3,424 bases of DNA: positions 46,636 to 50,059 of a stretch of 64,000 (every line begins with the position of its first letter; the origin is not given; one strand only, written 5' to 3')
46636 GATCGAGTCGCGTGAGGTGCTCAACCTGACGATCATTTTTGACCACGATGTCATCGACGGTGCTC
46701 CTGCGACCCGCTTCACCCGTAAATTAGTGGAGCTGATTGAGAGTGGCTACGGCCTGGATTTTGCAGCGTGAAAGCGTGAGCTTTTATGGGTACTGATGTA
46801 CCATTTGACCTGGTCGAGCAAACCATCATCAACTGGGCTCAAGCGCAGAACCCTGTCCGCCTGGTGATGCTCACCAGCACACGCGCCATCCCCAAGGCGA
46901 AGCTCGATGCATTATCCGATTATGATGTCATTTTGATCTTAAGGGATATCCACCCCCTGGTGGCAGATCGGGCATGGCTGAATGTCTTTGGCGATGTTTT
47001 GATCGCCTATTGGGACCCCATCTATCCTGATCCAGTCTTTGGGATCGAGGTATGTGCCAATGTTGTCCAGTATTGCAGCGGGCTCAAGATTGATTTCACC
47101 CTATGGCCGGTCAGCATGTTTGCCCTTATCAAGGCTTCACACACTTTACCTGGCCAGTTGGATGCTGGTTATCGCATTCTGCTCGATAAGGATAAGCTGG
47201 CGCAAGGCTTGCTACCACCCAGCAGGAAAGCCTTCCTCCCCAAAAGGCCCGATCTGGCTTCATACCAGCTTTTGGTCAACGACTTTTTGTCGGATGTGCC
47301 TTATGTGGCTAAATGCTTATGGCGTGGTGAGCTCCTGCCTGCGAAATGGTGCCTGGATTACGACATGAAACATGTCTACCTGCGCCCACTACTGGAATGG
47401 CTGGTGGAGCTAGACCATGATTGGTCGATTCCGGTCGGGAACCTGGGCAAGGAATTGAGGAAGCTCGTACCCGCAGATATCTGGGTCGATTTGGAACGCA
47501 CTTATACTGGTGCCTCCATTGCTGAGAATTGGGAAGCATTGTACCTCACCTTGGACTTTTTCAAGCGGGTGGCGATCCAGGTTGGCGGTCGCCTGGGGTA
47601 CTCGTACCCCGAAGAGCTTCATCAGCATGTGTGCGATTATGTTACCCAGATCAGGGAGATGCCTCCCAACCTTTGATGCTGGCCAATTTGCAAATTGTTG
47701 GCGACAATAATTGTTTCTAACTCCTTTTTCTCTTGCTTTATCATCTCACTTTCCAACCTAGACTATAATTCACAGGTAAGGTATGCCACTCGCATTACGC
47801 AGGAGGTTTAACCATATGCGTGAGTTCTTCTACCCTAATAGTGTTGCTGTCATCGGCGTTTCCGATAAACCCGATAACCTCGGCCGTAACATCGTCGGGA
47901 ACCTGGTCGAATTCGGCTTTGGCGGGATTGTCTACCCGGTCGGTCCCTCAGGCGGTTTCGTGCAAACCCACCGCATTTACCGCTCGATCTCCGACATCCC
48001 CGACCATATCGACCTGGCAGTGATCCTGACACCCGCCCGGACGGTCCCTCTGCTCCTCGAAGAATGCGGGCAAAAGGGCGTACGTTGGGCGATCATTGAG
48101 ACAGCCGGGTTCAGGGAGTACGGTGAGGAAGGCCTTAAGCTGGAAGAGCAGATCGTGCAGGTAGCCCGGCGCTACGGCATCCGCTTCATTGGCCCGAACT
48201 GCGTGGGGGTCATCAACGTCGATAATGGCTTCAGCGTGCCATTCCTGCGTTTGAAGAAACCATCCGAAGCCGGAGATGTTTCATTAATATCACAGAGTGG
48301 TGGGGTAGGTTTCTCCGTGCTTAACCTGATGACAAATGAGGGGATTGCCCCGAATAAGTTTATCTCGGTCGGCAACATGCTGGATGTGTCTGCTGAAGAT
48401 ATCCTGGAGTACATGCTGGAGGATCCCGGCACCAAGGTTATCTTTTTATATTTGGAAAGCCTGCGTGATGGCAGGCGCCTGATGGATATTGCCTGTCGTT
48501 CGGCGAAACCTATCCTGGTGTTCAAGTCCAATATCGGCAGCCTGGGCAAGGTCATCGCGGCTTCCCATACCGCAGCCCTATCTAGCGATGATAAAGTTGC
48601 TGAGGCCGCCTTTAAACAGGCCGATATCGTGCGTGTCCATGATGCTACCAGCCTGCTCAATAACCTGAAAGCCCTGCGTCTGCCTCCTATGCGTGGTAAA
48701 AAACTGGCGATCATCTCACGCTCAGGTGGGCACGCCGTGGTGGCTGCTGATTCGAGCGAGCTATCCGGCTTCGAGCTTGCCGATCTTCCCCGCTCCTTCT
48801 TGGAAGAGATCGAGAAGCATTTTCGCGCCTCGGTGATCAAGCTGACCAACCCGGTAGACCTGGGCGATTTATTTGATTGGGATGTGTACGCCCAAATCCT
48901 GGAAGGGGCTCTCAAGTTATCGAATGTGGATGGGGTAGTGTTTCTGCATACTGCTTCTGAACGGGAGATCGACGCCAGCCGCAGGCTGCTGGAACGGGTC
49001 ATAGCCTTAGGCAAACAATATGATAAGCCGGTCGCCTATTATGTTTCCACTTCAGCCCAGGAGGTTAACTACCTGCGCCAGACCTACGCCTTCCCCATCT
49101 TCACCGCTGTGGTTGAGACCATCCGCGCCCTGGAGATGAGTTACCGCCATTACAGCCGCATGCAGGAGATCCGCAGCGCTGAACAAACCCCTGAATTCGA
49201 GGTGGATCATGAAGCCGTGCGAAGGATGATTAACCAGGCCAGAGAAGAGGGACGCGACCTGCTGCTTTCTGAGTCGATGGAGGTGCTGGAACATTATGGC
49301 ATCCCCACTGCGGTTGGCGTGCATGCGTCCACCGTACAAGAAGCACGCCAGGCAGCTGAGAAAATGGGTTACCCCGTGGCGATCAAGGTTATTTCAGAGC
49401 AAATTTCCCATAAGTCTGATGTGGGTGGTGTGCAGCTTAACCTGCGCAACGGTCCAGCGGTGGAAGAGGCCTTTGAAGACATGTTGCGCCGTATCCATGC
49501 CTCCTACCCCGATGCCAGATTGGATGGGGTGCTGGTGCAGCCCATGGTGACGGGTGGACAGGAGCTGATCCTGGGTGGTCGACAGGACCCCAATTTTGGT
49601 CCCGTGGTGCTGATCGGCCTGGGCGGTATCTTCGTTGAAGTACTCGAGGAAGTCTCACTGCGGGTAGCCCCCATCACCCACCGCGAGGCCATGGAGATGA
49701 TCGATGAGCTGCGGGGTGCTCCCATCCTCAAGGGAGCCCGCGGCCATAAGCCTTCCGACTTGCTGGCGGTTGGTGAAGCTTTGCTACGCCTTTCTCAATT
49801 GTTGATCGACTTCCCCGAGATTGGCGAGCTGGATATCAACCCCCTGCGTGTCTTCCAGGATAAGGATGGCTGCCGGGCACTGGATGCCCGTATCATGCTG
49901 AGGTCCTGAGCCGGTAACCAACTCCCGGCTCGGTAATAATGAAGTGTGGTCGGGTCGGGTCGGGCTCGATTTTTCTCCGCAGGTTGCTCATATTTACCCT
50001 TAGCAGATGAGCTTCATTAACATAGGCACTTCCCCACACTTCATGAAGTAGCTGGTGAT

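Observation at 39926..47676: Seven-gene operon: three peptidase-type hydrolases, a GSA-aminomutase-like PLP enzyme, two E2-type acyltransferases and an ANT(6)-like nucleotidyltransferase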

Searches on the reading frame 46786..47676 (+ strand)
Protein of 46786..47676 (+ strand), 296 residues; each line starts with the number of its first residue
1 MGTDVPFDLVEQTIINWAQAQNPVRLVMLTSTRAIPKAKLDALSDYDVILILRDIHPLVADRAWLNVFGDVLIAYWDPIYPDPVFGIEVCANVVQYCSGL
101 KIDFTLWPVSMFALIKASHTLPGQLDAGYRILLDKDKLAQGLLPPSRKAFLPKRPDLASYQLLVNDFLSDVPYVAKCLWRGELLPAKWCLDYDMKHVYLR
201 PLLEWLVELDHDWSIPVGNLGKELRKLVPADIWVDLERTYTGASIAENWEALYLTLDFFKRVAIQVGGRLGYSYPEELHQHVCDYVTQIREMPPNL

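Call 4: search_protein_families(library=pfam, proteins=[window:46786-47676:+], max_evalue=0.01)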
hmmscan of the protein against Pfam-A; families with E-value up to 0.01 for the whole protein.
window:46786-47676:+ (296 aa): 1 family
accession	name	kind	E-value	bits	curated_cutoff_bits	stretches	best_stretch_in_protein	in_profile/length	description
PF04439.18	Adenyl_transf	-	4.8e-59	200.2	22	1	12-288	9-278/279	Streptomycin adenylyltransferase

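Call 5: search_protein_families(library=ncbifam, proteins=[window:46786-47676:+], max_evalue=0.01)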
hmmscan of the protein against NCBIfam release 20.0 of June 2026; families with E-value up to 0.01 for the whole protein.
window:46786-47676:+ (296 aa): 4 families
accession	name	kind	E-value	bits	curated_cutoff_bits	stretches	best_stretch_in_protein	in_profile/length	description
NF033387.1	ANT_6_aadS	equivalog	1.3e-63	214.9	450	1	12-290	8-283/284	AadS family aminoglycoside 6-adenylyltransferase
NF033084.2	ANT_6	equivalog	6.7e-33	114.2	420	1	12-290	8-279/280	aminoglycoside 6-adenylyltransferase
NF000312.1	ANT_6_aadK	exception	2.7e-19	69.6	600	1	14-277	11-268/284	aminoglycoside 6-adenylyltransferase AadK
NF000062.1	ANT_6_str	exception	2.5e-14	53.4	500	1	16-276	13-267/282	streptomycin adenylyltransferase Str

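Call 6: find_encoding_contigs(protein=window:46786-47676:+, flank=10000, max_places=6)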
Protein window:46786-47676:+ (296 aa): 1 contig read that carries it; 1 place shown.
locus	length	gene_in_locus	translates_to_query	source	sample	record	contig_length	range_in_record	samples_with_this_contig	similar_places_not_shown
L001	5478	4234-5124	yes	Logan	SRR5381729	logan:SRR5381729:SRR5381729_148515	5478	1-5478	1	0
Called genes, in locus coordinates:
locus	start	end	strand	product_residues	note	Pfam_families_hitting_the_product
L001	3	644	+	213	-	?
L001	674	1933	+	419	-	PF04389:Peptidase_M28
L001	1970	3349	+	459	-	PF00202:Aminotran_3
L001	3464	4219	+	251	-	PF00198:2-oxoacid_dh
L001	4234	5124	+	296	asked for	PF04439:Adenyl_transf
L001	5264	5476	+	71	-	?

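Call 45: search_solved_structures(query=window:46786-47676:+, max_evalue=0.001, show_alignments=1)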
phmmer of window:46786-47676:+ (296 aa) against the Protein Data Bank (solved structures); distinct sequences matched with E-value up to 0.001: 2.
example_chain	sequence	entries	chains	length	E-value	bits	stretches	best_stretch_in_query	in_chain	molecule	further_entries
8vxb_A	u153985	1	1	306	3.1e-27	99.2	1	11-291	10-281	Streptomycin aminoglycoside adenylyltransferase ant(6)-Ib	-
2pbe_A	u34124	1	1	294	9.2e-18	68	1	15-276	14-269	Aminoglycoside 6-adenylyltransferase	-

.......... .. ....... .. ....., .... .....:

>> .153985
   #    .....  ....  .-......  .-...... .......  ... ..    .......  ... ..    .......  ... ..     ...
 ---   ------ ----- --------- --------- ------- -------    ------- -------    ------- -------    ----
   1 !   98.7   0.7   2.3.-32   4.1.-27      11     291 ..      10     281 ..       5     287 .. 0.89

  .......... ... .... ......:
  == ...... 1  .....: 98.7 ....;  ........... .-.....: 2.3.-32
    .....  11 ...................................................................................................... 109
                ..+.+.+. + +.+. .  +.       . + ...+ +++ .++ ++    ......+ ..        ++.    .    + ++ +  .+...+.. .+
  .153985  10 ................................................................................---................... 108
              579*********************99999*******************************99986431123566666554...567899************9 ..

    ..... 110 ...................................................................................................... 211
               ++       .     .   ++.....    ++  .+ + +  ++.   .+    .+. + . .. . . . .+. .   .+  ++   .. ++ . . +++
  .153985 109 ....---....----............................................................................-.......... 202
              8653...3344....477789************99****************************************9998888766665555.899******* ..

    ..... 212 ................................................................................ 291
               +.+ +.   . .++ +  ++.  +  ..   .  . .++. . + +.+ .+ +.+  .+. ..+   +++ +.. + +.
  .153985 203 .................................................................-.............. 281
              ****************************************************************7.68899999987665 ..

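Call 67: search_protein_families(library=padloc, proteins=[window:46786-47676:+], max_evalue=0.00001)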
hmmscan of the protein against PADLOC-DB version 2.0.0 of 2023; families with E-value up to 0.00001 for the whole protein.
window:46786-47676:+ (296 aa): 0 families

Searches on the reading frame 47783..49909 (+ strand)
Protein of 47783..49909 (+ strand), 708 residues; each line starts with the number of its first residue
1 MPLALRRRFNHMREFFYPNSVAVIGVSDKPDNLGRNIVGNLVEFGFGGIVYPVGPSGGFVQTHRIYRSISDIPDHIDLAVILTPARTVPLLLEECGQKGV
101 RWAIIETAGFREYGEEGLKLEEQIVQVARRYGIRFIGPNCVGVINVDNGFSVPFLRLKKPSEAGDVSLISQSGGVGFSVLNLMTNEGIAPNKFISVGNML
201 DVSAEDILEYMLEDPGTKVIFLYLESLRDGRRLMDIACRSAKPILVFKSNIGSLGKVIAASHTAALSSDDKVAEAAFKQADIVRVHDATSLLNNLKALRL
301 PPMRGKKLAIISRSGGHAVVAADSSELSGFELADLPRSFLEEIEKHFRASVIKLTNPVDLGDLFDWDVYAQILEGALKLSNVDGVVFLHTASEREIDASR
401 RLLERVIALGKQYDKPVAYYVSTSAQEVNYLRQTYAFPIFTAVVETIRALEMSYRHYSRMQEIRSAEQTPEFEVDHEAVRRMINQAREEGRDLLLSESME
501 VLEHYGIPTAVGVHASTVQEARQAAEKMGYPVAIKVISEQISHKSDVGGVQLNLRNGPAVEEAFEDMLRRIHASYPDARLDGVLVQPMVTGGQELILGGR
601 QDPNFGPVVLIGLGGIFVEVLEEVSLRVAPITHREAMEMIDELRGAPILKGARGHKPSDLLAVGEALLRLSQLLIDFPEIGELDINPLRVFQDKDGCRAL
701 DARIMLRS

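Call 4: search_protein_families(library=pfam, proteins=[window:47783-49909:+], max_evalue=0.01)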
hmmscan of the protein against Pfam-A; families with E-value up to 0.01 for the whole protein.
window:47783-49909:+ (708 aa): 4 families
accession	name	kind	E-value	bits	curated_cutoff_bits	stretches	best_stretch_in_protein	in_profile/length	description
PF13549.11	ATP-grasp_5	-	4.6e-80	268.6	27.6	1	486-706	2-221/221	ATP-grasp domain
PF13607.11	Succ_CoA_lig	-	1.1e-42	145.5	27.4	1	163-298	1-138/138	Succinyl-CoA ligase like flavodoxin domain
PF13380.12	CoA_binding_2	-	1e-20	74.7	22.8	1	20-144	2-114/116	CoA binding domain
PF02629.25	CoA_binding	-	8.4e-10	39.7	22.3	1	18-108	3-96/97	CoA binding domain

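Call 5: search_protein_families(library=ncbifam, proteins=[window:47783-49909:+], max_evalue=0.01)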
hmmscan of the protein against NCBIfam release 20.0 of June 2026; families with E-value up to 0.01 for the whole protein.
window:47783-49909:+ (708 aa): 10 families
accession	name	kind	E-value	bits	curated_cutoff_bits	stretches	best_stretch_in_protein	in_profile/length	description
NF045493.1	HydDutCoALig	equivalog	5.4e-164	547.5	1300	1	15-706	6-698/698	4-hydroxybutyrate--CoA ligase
NF045494.1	AcCoALig_Archglob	equivalog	2e-147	492.4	1200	2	10-452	216-658/665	acetate--CoA ligase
NF045492.1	HydPropCoALig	equivalog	9.2e-123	411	1300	2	10-417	246-655/700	3-hydroxypropionate--CoA ligase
TIGR02717.1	AcCoA-syn-alpha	equivalog_domain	9.7e-113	377.2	567.15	1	12-456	1-446/447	acetate--CoA ligase alpha subunit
NF004230.0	PRK05678.1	equivalog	3.1e-08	33.2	336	1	61-222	49-206/291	succinate--CoA ligase subunit alpha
NF001913.0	PRK00696.1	equivalog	5e-07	29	370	1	499-706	9-218/388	ADP-forming succinate--CoA ligase subunit beta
TIGR01019.1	sucCoAalpha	subfamily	6.2e-07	29.1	353.2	1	123-224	105-206/286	succinate--CoA ligase subunit alpha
TIGR01016.1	sucCoAbeta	subfamily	1.8e-05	23.8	375.55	0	499-704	9-216/386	succinate-CoA ligase subunit beta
NF010623.0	PRK14016.1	subfamily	0.00017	19.9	877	1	500-566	220-281/871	cyanophycin synthetase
TIGR02068.2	cya_phycin_syn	equivalog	0.00051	18.2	850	1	499-567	218-281/862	cyanophycin synthetase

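Call 67: search_protein_families(library=padloc, proteins=[window:47783-49909:+], max_evalue=0.00001)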
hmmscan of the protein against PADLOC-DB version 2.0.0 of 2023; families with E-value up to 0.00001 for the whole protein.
window:47783-49909:+ (708 aa): 0 families
